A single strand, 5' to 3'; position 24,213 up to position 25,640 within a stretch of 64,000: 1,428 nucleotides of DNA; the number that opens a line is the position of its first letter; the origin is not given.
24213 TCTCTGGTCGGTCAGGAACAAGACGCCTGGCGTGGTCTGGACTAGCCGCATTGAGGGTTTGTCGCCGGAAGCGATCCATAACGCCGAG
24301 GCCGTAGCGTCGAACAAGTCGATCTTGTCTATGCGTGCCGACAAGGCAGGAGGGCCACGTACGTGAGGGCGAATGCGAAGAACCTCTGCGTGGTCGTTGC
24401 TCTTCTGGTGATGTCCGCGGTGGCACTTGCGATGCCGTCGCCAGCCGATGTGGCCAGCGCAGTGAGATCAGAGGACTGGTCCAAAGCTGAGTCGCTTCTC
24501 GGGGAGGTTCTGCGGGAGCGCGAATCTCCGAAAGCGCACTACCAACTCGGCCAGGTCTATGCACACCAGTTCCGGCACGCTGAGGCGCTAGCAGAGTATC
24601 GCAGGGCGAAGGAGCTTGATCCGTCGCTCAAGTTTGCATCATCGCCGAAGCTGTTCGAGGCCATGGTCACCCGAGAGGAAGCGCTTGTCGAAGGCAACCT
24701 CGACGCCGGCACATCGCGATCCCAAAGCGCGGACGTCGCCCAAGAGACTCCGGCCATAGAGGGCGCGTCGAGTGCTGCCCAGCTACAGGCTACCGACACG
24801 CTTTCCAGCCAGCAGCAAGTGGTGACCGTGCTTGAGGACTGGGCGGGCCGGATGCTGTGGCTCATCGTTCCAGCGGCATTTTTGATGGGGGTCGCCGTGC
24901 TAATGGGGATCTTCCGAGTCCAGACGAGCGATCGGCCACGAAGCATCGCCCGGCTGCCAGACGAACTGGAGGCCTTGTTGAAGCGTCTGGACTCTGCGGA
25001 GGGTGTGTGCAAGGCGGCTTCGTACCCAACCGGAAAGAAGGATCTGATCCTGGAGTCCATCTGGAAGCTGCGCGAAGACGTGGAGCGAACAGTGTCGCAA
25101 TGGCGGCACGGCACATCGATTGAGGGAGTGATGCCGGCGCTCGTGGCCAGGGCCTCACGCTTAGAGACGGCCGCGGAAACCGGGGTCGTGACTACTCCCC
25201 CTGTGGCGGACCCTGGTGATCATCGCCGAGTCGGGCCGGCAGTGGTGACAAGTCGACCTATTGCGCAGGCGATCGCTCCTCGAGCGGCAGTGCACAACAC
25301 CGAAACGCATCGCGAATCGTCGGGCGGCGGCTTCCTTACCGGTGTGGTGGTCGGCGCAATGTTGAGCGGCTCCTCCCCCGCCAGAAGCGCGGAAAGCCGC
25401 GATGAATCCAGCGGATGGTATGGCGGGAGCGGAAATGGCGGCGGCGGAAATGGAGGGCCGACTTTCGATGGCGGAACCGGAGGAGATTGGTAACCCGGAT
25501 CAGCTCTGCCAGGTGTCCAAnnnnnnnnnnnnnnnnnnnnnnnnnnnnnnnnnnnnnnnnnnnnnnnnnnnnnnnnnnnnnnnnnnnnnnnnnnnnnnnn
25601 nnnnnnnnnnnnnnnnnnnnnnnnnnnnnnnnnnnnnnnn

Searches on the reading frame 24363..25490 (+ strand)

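Call 37: search_protein_families(library=pfam, proteins=[window:24363-25490:+], max_evalue=0.01)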
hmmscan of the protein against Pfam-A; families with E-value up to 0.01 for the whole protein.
window:24363-25490:+ (376 aa): 7 families
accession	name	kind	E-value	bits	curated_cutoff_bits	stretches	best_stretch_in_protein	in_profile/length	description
PF13432.12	TPR_16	-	8.3e-08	33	32.7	1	32-88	6-63/65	Tetratricopeptide repeat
PF07719.23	TPR_2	-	1.1e-07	31.8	27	1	56-88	1-33/34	Tetratricopeptide repeat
PF00515.34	TPR_1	-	2.8e-06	27.4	27.8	1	56-88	1-33/34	Tetratricopeptide repeat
PF13181.12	TPR_8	-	0.00013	22.3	25.7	1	57-88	2-33/34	Tetratricopeptide repeat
PF13414.12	TPR_11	-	0.00036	20.6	26.8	0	72-88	10-26/42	TPR repeat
PF14559.12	TPR_19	-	0.0052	17.5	25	1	34-87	2-56/68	Tetratricopeptide repeat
PF13424.12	TPR_12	-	0.0066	17.1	30.1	0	58-85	5-32/77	Tetratricopeptide repeat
